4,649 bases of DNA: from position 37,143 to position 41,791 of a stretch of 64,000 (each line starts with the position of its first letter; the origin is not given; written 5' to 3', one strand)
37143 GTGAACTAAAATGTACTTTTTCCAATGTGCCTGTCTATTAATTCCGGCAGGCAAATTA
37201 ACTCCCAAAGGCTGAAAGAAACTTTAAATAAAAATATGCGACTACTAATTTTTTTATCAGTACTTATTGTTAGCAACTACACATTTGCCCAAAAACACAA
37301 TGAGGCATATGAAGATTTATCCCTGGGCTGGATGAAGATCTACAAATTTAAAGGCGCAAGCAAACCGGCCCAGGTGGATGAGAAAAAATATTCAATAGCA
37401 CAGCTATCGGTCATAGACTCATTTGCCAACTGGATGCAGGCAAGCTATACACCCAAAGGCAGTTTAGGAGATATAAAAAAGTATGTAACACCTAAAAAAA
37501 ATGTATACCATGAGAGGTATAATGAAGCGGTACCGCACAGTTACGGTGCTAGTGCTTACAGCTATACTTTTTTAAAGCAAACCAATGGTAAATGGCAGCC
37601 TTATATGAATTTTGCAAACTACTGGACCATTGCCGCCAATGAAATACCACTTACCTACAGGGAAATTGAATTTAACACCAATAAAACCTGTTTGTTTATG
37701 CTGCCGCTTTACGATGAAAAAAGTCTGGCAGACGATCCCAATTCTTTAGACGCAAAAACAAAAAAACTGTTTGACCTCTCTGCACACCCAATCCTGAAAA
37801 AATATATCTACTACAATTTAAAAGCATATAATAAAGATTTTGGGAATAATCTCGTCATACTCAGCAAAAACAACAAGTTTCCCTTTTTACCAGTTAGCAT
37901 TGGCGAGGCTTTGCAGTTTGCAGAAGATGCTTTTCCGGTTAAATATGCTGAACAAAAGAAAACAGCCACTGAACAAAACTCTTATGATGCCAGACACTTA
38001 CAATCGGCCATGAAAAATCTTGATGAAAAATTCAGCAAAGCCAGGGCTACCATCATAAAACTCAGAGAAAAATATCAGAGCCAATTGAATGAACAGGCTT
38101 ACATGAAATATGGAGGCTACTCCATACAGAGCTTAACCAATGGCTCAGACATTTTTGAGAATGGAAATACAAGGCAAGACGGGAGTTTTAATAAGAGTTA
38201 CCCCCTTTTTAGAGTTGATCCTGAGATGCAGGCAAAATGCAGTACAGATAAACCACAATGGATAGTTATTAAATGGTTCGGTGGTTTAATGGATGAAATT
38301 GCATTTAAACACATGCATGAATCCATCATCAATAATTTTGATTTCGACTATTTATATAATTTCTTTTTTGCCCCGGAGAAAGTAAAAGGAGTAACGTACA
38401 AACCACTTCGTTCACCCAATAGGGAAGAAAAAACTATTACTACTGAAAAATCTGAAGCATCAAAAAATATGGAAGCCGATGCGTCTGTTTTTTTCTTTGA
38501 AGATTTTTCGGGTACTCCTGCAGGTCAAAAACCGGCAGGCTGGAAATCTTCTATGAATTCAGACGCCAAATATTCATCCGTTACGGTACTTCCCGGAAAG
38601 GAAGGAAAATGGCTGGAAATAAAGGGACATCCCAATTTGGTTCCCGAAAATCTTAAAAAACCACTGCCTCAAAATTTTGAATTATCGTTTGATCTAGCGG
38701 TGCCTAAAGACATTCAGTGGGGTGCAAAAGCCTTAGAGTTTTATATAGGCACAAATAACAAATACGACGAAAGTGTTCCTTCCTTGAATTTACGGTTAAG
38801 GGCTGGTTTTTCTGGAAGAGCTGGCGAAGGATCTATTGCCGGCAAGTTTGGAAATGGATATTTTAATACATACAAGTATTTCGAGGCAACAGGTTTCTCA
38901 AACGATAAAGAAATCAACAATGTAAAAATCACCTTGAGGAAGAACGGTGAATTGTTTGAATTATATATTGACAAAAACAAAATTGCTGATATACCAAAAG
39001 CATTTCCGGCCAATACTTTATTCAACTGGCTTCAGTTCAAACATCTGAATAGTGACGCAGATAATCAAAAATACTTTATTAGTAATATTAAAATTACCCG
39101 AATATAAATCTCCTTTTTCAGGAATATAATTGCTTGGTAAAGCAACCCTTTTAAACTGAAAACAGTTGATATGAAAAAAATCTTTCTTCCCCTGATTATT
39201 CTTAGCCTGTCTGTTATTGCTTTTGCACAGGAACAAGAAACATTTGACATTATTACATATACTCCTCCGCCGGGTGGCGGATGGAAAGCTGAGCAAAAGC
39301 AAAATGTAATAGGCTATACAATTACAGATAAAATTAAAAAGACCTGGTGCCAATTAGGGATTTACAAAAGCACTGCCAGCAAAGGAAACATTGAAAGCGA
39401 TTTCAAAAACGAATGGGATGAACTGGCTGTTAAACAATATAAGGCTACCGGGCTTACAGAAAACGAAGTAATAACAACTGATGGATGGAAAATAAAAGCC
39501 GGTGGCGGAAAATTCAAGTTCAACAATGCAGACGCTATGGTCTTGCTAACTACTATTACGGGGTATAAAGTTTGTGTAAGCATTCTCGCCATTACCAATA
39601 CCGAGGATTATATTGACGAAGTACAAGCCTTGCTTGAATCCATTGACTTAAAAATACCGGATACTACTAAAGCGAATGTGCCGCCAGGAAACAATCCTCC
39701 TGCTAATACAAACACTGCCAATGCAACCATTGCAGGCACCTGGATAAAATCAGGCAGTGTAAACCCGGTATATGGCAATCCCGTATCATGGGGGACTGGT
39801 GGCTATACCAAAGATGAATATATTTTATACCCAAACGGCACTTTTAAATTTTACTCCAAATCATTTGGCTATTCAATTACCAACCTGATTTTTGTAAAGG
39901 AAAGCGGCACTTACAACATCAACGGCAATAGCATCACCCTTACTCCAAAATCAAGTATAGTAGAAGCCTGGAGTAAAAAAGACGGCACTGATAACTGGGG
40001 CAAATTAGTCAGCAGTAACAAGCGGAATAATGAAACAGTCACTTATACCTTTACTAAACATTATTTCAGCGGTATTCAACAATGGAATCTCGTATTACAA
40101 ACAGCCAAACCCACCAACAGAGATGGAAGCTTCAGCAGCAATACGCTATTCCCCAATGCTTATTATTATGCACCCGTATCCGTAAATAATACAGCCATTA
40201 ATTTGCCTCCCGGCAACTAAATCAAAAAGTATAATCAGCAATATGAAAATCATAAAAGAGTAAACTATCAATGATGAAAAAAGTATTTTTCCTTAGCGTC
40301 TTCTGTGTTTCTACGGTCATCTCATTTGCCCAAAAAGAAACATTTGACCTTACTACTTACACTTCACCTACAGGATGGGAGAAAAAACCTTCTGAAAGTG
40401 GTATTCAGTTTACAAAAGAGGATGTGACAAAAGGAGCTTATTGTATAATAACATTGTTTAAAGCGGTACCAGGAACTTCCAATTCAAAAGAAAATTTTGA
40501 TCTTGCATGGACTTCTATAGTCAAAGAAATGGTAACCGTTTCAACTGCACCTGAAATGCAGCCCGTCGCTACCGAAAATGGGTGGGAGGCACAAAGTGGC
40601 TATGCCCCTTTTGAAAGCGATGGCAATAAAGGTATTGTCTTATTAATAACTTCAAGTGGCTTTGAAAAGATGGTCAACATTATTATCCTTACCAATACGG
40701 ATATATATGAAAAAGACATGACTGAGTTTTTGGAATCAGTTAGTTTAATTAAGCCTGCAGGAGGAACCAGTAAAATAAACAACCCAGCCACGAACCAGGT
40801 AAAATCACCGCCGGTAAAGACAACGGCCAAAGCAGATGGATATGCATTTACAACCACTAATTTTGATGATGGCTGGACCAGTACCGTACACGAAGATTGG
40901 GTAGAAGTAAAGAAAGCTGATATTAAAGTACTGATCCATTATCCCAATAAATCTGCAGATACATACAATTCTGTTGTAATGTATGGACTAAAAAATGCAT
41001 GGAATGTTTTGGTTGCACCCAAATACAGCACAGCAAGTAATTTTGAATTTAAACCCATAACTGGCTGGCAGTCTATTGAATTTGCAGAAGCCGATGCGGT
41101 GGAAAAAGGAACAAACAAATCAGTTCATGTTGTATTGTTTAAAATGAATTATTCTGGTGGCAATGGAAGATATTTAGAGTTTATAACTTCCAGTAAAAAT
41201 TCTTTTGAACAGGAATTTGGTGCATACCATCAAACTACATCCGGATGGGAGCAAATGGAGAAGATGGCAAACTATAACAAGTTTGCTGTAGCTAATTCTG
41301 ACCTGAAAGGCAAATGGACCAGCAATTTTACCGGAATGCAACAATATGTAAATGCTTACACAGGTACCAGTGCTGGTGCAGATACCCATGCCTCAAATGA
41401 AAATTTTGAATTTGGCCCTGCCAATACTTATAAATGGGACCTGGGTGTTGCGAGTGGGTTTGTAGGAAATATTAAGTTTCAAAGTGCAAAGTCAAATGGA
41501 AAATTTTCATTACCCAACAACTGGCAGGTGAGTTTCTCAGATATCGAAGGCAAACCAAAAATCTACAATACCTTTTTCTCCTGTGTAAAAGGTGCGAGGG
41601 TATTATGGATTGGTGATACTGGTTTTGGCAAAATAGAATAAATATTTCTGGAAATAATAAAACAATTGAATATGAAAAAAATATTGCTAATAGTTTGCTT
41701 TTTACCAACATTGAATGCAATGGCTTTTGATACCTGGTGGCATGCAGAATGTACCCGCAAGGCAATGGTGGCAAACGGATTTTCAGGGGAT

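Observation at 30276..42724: TPR-kinase/NarL regulator pair divergent from a six-gene operon of exported proteins with no recognisable families: candidate undescribed extracytoplasmic system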

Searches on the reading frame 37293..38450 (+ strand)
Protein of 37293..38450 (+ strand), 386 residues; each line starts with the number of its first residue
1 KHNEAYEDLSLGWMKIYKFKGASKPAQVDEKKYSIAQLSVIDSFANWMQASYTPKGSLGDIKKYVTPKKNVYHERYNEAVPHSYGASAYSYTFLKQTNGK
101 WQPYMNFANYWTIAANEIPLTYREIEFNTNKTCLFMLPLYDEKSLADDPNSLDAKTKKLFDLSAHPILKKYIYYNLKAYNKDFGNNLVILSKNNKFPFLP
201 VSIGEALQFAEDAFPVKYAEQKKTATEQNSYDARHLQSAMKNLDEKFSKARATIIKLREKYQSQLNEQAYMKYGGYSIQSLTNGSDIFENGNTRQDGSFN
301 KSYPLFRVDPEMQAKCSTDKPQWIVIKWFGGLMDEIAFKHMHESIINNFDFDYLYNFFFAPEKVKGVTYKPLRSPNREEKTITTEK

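Call 59: search_protein_representatives(protein=window:37293-38450:+)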
Query: 386 residues. Proteins with E-value up to 0.001 (for the whole library): 212; up to 1e-10: 149; up to 1e-30: 39. The best 150 are listed.
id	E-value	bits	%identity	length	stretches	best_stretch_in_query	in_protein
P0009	6.3e-190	647.5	73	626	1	1-385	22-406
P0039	1.1e-120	419.7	54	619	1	4-385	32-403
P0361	2.6e-105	369.0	49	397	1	4-373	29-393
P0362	5.3e-99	348.3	48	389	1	3-375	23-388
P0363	4.8e-98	345.1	44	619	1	4-382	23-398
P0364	5.1e-77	275.9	41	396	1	6-379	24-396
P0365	2.7e-75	270.2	41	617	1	4-380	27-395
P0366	8.6e-75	268.6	41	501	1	6-373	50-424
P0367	2.8e-72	260.3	39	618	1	5-385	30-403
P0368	1.6e-71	257.9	40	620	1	4-386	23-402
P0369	2.6e-71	257.2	41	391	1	4-377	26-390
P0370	9.9e-70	251.9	40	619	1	4-385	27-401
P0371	2.3e-65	237.6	36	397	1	6-376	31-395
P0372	4.2e-65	236.7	40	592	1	5-385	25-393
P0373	4.2e-61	223.5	37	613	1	6-376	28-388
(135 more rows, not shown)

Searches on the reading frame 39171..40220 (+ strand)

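Call 4: search_protein_families(library=pfam, proteins=[window:39171-40220:+], max_evalue=1)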
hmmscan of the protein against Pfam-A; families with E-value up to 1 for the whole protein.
window:39171-40220:+ (349 aa): 2 families
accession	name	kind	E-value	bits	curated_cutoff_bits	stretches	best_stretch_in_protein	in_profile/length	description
PF25293.1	Beta-prop_EMC1_N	-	0.032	14.3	34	1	253-290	76-113/219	EMC1 N-terminal beta-propeller domain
PF12866.13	DUF3823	-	0.084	13.6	27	0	305-333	30-57/90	Protein of unknown function (DUF3823) N-terminal domain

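Call 5: search_protein_families(library=ncbifam, proteins=[window:39171-40220:+], max_evalue=1)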
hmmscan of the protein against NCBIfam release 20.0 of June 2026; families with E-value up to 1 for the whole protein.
window:39171-40220:+ (349 aa): 0 families

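Call 69: search_protein_families(library=padloc, proteins=[window:39171-40220:+], max_evalue=0.01)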
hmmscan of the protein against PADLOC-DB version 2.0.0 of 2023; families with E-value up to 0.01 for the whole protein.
window:39171-40220:+ (349 aa): 0 families

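Call 70: search_protein_families(library=phrogs, proteins=[window:39171-40220:+], max_evalue=0.01)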
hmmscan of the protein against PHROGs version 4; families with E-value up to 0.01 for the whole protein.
window:39171-40220:+ (349 aa): 0 families

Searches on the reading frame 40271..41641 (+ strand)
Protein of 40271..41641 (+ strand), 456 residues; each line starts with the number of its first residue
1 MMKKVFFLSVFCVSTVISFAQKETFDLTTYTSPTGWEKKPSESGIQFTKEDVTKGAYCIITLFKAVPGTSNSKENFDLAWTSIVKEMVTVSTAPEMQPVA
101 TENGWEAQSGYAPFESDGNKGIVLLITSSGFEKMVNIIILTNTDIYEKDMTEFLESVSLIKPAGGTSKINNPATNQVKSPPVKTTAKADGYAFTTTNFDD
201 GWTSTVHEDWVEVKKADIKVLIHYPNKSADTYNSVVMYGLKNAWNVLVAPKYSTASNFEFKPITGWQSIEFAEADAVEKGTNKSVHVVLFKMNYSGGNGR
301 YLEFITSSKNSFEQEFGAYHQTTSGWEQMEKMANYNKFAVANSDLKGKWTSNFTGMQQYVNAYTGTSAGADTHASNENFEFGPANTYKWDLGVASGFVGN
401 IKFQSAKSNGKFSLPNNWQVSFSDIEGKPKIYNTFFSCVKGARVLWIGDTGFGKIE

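Call 4: search_protein_families(library=pfam, proteins=[window:40271-41641:+], max_evalue=1)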
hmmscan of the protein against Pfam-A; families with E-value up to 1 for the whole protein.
window:40271-41641:+ (456 aa): 1 family
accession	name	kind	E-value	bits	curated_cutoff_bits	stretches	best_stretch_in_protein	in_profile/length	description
PF07522.19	DRMBL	-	0.51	11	22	0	20-51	35-67/108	DNA repair metallo-beta-lactamase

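Call 5: search_protein_families(library=ncbifam, proteins=[window:40271-41641:+], max_evalue=1)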
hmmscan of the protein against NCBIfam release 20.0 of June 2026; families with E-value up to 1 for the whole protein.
window:40271-41641:+ (456 aa): 0 families

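Call 17: find_homologous_proteins(query=window:40271-41641:+)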
Query window:40271-41641:+ (456 aa): 1890 proteins with E <= 0.001 among 5946 candidates; the best 120 are listed.
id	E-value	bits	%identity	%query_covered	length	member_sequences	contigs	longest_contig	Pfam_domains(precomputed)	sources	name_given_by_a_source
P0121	0.0e+0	1034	100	100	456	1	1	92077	-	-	-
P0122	1.1e-256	870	84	100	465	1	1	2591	-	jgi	jgi:hypothetical protein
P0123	6.5e-252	855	83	100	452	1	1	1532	-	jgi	jgi:hypothetical protein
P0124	5.5e-242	822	78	100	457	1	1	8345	-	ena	-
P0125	1.2e-240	818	77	100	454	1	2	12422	-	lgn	-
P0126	5.3e-236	802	76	100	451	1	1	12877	-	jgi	jgi:hypothetical protein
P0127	9.2e-234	795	75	100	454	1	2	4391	-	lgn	-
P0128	1.7e-233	794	77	100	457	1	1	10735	-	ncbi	-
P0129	9.3e-233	791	76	100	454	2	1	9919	-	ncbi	-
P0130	3.5e-230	783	75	100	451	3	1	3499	-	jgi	jgi:hypothetical protein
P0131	3.6e-230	783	75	100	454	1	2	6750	-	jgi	jgi:hypothetical protein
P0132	4.9e-230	783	76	64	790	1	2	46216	-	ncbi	ncbi:MAG: hypothetical protein ACHQFX_00895 [Chitinophagales bacterium]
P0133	8.7e-230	782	74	100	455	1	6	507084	-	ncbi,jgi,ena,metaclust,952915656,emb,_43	jgi:hypothetical protein|metaclust:\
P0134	4.2e-229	779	75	100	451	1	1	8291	-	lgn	-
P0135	4.4e-229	779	74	100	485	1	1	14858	-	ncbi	-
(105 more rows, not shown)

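Call 32: predict_structure(alignment_id=A3)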
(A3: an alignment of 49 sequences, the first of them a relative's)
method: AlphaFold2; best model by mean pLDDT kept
length: 456 residues; sequences in the alignment: 49
mean_pLDDT: 78.1   pTM: 0.48
mean pLDDT of the five models: 78.1, 73.8, 71.6, 71.1, 68.4
residues with pLDDT >= 90: 128; 70-90: 214; 50-70: 73; < 50: 41
segments of 3 or more residues with pLDDT < 50: 1-3, 16-18, 165-190
pLDDT, mean of each block of 10 residues (from residue 1): 55 52 89 91 86 89 88 89 83 89 90 85 94 93 91 92 54 32 34 57 80 89 80 66 88 83 65 90 92 64 93 86 77 80 85 56 52 73 91 68 82 89 88 84 81 79
secondary structure, 60 per line:
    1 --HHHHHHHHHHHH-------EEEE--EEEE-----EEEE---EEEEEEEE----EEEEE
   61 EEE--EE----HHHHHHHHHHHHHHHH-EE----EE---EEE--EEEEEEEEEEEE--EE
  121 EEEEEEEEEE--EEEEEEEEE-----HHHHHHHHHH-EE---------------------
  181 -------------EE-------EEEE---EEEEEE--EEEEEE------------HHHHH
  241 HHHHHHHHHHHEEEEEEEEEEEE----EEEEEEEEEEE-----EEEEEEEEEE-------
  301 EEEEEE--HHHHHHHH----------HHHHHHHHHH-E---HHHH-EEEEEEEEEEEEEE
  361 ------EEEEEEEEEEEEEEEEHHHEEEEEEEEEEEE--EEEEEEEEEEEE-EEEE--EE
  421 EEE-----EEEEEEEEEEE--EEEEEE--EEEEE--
elements in order: H3-14 E22-25 E28-31 E37-40 E44-51 E56-63 H72-87 E100-102 E105-116 E119-130 E133-141 H147-156 E203-206 E210-215 E218-223 H236-251 E252-263 E268-278 E284-293 E301-306 H309-316 H327-336 H342-345 E347-360 E367-382 E386-397 E400-411 E413-416 E419-423 E429-439 E442-447 E450-454

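Call 35: fold_search(model_id=the predicted structure, library=pdb)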
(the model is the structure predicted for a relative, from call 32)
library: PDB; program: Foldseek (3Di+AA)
matches with E <= 10: 1360; with E <= 0.001: 2
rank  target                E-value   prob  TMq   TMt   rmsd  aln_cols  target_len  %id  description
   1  1v2b_A                5.1e-04  1.00  0.23  0.59   4.8       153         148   16  Crystal Structure of PsbP Protein in the Oxygen-Evolving Complex of Photosystem II from Higher Plants (released 2004-05-18)
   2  1v2b_B                7.8e-04  1.00  0.24  0.60   4.5       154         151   14  Crystal Structure of PsbP Protein in the Oxygen-Evolving Complex of Photosystem II from Higher Plants (released 2004-05-18)
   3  9gnw_P                1.0e-03  1.00  0.23  0.51   5.4       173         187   14  Universal PSII assembly intermediate (released 2025-09-17)
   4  6gel_B                1.1e-03  0.21  0.09  0.08  24.1       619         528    6  The structure of TWITCH-2B (released 2019-08-21)
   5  9grx_0                1.3e-03  1.00  0.25  0.61   4.7       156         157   11  NDH-PSI-LHCI supercomplex from S. oleracea (released 2025-02-12)
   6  2xb3                  1.4e-03  1.00  0.24  0.62   4.1       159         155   11  The Structure of Cyanobacterial PsbP (released 2010-08-25)
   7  6q3g_O2               1.5e-03  0.23  0.10  0.09  28.7       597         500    8  Structure of native bacteriophage P68 (released 2019-11-06)
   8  6iab                  1.5e-03  0.23  0.10  0.09  28.7       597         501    8  Tail fiber of Staphylococcus aureus phage P68 (released 2019-11-06)
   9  6kac_P                1.7e-03  1.00  0.24  0.50   4.9       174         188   13  Cryo-EM structure of the C2S2-type PSII-LHCII supercomplex from Chlamydomonas reihardtii (released 2019-10-23)
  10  4rth_A                1.8e-03  1.00  0.24  0.56   4.6       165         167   13  The crystal structure of PsbP from Zea mays (released 2015-03-11)
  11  5yvf_B                1.8e-03  0.92  0.17  0.23  21.9       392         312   10  Crystal structure of BFA1 (released 2018-08-08)
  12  4rth_B                1.9e-03  1.00  0.24  0.57   4.6       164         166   10  The crystal structure of PsbP from Zea mays (released 2015-03-11)
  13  8z9d_P                2.0e-03  1.00  0.23  0.50   5.7       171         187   12  cryo-EM structure of PSII-LHCII megacomplex from spinach (released 2024-11-13)
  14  7c5x_A                2.7e-03  0.38  0.10  0.09  31.9       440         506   10  Crystal structure of the iota-carbonic anhydrase from eukaryotic microalga complexed with bicarbonate (released 2021-04-28)
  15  9clm_B                3.1e-03  0.33  0.10  0.08  25.3       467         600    6  Transferrin Binding Protein A in complex with transferrin binding protein B and two molecules of transferrin (released 2026-03-04)
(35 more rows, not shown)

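Call 69: search_protein_families(library=padloc, proteins=[window:40271-41641:+], max_evalue=0.01)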
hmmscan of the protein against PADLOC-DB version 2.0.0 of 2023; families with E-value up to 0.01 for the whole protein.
window:40271-41641:+ (456 aa): 0 families

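Call 70: search_protein_families(library=phrogs, proteins=[window:40271-41641:+], max_evalue=0.01)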
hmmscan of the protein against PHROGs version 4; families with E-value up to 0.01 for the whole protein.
window:40271-41641:+ (456 aa): 0 families

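Call 72: search_solved_structures(query=A3, max_evalue=1)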
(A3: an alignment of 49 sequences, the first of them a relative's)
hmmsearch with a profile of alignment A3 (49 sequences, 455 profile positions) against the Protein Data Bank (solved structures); distinct sequences matched with E-value up to 1: 0.
